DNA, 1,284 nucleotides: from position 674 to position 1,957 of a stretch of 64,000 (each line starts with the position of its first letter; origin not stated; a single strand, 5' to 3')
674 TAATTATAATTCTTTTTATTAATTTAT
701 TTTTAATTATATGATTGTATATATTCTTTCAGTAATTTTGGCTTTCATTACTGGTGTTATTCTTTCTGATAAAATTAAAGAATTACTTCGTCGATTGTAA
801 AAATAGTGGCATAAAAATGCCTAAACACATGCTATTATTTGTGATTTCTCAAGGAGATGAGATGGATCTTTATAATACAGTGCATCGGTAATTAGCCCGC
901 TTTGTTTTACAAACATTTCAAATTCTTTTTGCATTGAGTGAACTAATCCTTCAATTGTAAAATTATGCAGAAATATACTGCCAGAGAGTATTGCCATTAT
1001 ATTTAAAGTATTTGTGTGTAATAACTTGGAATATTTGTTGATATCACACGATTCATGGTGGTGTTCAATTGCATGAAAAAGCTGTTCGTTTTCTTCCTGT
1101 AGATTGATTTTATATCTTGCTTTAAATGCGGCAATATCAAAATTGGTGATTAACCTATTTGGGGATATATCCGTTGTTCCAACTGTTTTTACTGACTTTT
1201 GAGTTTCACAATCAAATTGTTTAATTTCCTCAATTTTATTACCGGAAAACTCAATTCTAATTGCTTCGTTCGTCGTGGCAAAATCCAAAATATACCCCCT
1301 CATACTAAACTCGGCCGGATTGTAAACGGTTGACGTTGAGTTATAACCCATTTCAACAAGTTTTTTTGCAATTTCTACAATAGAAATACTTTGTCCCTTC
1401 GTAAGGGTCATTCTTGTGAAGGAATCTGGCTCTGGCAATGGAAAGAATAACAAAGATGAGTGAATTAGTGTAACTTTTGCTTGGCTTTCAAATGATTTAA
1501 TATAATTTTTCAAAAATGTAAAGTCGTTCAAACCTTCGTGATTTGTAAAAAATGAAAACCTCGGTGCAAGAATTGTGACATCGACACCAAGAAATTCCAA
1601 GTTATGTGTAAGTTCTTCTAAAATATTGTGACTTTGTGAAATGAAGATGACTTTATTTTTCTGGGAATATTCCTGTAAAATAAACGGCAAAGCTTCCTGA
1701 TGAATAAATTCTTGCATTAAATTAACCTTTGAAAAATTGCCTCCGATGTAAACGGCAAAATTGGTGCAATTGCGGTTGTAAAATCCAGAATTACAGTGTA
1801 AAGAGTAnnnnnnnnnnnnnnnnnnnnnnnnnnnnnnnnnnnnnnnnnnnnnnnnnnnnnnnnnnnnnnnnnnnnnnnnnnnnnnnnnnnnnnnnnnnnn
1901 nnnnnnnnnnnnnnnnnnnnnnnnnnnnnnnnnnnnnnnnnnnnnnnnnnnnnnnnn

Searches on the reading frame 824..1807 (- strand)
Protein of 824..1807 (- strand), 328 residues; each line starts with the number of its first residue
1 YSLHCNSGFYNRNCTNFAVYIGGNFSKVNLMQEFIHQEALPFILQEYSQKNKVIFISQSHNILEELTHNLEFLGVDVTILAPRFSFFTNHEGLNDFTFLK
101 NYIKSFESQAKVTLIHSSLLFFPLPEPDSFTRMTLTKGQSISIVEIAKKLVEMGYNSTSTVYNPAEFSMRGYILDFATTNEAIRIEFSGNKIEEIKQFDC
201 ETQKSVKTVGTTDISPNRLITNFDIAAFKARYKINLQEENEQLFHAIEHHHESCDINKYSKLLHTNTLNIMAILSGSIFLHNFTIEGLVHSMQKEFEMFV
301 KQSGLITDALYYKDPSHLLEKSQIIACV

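Call 76: search_protein_families(library=pfam, proteins=[window:824-1807:-], max_evalue=0.00001)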
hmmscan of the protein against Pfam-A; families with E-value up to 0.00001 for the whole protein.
window:824-1807:- (328 aa): 1 family
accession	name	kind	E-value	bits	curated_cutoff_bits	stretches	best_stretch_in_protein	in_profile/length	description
PF17757.6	UvrB_inter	-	1.7e-19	70.2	22.9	1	134-218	2-89/91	UvrB interaction domain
